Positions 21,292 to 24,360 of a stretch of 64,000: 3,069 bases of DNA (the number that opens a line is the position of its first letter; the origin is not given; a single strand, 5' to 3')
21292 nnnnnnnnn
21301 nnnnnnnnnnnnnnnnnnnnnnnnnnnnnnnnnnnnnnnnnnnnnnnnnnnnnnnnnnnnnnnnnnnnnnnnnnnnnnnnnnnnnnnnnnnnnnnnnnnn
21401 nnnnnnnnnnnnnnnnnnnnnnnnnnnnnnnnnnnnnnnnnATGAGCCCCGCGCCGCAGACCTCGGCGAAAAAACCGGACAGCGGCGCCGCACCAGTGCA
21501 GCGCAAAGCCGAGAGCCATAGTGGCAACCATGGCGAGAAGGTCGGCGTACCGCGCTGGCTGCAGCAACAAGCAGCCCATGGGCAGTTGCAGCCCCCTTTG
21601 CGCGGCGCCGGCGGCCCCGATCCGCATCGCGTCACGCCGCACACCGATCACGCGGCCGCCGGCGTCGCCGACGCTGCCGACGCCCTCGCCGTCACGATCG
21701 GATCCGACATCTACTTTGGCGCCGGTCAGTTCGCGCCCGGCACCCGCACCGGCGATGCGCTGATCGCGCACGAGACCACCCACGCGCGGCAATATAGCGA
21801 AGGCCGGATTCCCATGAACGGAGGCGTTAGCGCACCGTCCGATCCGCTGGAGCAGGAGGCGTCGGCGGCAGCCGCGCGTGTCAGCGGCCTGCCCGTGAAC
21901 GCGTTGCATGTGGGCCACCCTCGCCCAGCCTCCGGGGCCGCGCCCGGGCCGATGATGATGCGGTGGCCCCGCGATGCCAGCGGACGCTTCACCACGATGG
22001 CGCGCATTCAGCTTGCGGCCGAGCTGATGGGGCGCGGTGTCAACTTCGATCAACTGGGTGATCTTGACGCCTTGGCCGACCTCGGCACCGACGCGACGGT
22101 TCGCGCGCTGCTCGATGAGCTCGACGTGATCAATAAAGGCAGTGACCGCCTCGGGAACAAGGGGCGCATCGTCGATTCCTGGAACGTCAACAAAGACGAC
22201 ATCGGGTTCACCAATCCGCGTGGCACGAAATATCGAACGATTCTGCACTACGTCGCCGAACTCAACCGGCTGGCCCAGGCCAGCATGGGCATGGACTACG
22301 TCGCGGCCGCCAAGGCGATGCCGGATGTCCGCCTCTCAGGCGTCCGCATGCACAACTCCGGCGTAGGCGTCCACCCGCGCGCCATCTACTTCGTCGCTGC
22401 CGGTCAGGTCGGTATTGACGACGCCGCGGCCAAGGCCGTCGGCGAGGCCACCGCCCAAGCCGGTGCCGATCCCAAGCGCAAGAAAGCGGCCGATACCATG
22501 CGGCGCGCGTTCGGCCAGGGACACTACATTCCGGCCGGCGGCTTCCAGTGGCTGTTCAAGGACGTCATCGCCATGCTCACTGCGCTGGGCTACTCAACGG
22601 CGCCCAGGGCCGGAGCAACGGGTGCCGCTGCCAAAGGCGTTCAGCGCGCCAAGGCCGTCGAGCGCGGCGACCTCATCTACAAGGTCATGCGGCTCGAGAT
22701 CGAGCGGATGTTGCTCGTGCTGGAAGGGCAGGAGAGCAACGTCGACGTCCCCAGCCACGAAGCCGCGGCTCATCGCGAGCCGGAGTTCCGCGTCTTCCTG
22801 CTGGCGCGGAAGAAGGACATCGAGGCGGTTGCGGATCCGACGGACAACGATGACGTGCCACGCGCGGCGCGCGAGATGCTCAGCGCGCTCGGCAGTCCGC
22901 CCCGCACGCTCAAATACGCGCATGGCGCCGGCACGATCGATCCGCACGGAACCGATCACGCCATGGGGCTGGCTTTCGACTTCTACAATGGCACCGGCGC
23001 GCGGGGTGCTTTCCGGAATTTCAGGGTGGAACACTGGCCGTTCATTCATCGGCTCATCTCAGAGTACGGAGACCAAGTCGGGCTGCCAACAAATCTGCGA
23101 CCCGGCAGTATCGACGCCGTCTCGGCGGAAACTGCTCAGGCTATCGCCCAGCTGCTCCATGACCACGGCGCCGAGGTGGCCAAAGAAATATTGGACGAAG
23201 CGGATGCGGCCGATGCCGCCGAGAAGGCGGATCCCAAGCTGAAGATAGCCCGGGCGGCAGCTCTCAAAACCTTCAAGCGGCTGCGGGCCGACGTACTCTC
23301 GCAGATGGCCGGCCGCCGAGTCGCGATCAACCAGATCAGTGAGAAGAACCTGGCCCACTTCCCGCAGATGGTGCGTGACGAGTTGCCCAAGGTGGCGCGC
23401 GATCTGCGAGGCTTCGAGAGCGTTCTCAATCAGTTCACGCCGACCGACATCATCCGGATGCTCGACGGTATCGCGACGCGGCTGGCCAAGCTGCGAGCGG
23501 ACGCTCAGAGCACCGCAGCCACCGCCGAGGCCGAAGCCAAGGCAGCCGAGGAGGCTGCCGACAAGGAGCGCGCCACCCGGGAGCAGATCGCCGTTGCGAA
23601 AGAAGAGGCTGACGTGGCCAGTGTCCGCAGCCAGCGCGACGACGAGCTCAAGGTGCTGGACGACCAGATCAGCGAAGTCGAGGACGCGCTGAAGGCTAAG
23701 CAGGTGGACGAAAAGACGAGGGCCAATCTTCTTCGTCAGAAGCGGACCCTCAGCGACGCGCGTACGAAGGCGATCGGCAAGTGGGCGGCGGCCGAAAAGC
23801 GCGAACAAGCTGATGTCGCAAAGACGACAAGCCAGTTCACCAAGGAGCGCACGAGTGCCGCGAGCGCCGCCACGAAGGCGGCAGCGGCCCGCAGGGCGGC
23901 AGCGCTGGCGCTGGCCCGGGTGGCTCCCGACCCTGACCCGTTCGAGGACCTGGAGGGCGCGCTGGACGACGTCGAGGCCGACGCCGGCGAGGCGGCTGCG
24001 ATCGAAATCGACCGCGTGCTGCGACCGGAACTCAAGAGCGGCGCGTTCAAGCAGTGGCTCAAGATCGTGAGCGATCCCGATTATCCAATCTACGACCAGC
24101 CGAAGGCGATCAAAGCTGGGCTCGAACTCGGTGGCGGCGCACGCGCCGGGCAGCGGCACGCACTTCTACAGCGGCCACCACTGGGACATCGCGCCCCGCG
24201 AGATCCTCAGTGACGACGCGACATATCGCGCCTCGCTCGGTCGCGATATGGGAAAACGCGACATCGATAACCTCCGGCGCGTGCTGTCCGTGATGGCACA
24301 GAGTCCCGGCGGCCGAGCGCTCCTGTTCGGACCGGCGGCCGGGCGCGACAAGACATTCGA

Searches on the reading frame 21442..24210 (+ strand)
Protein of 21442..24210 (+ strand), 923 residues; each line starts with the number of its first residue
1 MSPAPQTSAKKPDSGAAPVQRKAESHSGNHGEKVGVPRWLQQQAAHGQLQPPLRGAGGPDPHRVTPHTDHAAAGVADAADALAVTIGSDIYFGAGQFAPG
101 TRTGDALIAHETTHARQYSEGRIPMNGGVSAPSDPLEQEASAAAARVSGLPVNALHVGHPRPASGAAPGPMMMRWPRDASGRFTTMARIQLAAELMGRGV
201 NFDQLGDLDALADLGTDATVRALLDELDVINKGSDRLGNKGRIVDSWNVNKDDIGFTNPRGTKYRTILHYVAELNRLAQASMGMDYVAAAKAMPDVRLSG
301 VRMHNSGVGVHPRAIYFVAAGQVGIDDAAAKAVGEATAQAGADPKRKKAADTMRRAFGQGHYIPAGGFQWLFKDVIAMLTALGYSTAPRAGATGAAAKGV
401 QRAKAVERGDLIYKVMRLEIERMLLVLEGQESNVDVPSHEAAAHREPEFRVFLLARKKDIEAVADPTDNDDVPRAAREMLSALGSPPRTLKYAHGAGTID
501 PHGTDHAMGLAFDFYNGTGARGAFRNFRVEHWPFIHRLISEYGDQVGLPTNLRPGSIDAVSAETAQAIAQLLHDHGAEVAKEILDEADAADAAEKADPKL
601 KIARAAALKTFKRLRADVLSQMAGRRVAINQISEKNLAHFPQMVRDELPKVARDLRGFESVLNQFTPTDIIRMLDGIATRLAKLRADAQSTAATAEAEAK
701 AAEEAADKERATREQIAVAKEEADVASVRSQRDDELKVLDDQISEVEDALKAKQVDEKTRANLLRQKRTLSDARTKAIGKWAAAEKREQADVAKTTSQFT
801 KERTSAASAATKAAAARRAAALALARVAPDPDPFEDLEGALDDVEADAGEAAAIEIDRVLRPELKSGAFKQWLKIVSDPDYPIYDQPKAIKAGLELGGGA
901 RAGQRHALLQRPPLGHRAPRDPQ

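Call 32: search_protein_families(library=pfam, proteins=[window:21442-24210:+], max_evalue=0.001)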
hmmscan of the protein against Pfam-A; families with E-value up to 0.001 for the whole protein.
window:21442-24210:+ (923 aa): 1 family
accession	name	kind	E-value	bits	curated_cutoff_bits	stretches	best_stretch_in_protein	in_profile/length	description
PF13699.11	eCIS_core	-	2e-16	60.4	22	1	56-121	13-78/79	eCIS core domain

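Call 33: search_protein_families(library=ncbifam, proteins=[window:21442-24210:+], max_evalue=0.001)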
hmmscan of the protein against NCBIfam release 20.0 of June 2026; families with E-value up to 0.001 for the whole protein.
window:21442-24210:+ (923 aa): 0 families
